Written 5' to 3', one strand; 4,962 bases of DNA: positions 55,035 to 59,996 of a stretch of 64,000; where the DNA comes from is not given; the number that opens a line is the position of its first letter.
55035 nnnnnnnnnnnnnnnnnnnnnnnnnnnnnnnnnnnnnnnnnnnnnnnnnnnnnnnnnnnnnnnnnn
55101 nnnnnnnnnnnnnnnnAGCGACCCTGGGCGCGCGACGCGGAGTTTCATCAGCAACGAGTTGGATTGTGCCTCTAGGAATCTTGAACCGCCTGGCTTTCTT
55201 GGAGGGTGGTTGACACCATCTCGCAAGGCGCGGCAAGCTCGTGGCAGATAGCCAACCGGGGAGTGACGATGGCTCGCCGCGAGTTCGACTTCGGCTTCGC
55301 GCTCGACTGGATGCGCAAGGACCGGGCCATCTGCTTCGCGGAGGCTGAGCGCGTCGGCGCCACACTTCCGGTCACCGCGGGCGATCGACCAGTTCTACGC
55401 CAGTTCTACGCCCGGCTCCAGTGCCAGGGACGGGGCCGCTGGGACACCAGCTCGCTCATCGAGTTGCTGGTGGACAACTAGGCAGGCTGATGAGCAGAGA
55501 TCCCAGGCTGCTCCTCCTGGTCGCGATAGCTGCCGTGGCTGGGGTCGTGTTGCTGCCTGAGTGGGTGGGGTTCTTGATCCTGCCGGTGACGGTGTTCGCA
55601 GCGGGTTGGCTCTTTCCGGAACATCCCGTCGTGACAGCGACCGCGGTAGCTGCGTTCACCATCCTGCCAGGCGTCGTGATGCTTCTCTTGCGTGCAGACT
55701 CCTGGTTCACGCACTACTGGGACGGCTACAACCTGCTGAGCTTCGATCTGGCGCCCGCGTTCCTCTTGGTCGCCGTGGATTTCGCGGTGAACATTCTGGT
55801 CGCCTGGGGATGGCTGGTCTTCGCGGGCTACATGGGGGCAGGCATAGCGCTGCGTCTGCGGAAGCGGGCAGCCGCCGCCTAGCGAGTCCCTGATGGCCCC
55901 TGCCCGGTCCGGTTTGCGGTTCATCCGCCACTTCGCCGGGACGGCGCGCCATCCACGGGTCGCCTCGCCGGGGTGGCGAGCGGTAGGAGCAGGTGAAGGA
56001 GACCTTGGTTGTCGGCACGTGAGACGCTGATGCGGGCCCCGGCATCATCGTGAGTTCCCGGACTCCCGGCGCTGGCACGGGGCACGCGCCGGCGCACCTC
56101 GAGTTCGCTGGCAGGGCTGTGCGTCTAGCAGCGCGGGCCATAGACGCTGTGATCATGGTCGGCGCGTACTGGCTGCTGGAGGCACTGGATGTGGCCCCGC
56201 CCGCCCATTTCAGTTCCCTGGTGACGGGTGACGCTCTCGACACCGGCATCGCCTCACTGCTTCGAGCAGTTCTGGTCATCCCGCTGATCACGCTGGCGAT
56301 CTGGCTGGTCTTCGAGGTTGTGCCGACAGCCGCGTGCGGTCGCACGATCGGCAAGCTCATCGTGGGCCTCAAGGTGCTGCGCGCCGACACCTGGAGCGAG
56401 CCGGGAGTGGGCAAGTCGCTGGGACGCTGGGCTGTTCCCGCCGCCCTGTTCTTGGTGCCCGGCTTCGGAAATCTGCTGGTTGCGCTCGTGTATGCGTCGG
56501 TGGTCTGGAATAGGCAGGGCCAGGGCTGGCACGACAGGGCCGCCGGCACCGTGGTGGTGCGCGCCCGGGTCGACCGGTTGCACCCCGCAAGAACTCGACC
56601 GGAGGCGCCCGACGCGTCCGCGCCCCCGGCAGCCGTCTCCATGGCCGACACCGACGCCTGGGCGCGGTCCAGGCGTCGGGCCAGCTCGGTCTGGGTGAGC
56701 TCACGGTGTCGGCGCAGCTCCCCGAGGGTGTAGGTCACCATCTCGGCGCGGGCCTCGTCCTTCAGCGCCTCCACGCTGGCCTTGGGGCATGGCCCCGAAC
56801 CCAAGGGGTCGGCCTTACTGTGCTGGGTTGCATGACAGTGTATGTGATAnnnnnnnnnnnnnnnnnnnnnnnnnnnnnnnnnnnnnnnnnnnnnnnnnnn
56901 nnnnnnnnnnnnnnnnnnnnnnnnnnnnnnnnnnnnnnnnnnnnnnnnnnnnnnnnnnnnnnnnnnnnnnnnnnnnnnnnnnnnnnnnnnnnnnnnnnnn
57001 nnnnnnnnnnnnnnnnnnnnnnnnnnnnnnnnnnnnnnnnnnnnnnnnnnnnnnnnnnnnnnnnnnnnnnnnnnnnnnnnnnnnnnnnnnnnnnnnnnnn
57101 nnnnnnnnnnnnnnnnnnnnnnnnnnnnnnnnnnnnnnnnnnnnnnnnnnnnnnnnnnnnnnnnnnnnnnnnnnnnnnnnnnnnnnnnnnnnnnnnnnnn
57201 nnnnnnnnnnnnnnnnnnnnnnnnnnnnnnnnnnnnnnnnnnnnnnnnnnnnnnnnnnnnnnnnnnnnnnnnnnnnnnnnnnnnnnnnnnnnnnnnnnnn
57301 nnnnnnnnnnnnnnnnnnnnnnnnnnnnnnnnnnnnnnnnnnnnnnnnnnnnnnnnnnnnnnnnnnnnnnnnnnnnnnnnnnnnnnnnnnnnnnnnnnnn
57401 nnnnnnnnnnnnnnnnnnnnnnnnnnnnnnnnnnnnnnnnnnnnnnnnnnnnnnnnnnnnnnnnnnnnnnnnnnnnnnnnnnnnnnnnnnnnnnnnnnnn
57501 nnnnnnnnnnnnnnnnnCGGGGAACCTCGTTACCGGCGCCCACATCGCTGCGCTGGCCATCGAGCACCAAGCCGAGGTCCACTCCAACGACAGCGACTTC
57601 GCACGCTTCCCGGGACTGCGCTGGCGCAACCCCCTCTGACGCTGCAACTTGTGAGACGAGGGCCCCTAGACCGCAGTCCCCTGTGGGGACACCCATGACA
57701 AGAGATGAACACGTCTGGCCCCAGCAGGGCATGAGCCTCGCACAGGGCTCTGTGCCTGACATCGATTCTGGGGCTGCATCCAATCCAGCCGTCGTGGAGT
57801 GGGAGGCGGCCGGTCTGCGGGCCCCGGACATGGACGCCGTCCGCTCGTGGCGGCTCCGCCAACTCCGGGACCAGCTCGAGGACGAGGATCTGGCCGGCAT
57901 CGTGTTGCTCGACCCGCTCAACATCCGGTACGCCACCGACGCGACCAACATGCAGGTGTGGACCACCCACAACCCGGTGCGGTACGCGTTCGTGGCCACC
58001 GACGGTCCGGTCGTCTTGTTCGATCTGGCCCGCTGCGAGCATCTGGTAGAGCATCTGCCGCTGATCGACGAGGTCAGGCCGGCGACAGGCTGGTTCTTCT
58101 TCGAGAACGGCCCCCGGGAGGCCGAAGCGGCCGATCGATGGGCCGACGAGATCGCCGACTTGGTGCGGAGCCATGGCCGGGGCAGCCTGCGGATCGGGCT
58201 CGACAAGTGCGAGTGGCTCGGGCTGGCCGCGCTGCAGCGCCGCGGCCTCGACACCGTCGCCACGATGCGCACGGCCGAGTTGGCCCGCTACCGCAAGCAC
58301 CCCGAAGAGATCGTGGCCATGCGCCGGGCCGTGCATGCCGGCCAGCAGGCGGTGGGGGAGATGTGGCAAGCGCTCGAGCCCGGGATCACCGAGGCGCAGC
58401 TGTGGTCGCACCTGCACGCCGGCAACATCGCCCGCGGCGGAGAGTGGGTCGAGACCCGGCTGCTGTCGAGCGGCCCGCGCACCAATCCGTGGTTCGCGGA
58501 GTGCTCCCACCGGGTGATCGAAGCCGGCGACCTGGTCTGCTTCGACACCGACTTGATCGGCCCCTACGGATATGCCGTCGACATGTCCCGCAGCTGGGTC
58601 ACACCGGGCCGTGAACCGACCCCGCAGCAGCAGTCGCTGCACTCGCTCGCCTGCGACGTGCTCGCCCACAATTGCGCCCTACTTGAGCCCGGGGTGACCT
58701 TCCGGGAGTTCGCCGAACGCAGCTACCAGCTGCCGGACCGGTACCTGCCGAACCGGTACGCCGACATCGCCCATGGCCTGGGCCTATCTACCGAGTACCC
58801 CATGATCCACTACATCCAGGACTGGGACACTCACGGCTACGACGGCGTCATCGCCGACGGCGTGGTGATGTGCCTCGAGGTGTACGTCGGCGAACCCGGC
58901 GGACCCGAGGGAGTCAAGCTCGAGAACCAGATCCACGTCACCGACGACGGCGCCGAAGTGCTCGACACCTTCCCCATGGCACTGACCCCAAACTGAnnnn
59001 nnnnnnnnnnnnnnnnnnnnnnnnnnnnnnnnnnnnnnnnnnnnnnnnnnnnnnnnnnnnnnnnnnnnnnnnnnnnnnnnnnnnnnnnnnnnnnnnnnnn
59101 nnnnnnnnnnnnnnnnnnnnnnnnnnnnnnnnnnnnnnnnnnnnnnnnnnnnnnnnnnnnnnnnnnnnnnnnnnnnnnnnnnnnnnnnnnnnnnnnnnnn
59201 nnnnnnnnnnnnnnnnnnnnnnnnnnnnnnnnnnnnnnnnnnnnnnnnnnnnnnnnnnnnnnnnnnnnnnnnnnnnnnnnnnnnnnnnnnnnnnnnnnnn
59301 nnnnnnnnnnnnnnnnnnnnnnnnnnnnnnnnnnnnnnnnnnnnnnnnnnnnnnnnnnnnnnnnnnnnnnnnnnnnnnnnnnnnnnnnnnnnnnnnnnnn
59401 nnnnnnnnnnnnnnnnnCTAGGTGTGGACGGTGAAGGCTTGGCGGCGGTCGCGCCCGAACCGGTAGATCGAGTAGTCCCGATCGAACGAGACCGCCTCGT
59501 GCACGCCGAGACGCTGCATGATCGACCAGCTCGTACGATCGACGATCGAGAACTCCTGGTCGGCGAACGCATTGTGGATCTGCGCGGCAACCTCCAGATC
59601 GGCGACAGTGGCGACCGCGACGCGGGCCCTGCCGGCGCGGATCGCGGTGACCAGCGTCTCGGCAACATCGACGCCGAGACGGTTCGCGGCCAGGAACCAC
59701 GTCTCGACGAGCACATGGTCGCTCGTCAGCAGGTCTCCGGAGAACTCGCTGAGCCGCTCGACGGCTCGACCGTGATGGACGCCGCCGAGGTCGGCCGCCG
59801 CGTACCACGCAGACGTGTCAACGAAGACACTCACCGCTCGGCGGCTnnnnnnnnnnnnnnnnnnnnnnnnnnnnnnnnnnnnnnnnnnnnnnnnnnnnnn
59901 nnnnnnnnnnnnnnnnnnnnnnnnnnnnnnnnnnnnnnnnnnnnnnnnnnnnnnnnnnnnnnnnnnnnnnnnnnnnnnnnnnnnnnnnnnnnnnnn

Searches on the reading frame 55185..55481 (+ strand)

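Call 51: search_protein_families(library=pfam, proteins=[window:55185-55481:+], max_evalue=0.01)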
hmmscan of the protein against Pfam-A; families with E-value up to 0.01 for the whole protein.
window:55185-55481:+ (98 aa): 1 family
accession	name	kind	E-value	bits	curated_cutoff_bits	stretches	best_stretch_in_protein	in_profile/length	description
PF14833.11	NAD_binding_11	-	9.8e-14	52.1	30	1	7-95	37-122/122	NAD-binding of NADP-dependent 3-hydroxyisobutyrate dehydrogenase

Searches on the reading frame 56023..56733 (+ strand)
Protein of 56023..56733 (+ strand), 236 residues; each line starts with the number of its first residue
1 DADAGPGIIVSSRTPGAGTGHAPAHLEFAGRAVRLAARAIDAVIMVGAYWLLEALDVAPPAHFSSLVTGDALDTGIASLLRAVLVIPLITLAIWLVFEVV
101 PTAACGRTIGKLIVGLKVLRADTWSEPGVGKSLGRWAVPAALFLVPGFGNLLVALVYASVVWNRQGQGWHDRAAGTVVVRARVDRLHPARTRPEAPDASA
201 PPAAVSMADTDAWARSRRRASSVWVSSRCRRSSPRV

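Call 51: search_protein_families(library=pfam, proteins=[window:56023-56733:+], max_evalue=0.01)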
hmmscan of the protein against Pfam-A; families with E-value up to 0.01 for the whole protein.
window:56023-56733:+ (236 aa): 1 family
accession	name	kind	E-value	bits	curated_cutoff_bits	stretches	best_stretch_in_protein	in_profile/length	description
PF06271.18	RDD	-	1.6e-16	61.3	24.1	1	29-175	2-137/137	RDD family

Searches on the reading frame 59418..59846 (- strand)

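Call 51: search_protein_families(library=pfam, proteins=[window:59418-59846:-], max_evalue=0.01)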
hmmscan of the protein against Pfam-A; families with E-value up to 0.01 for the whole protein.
window:59418-59846:- (142 aa): 1 family
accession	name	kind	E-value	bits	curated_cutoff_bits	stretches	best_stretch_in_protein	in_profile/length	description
PF01850.27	PIN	-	8.6e-11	42.9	23.6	1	7-127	1-116/120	PIN domain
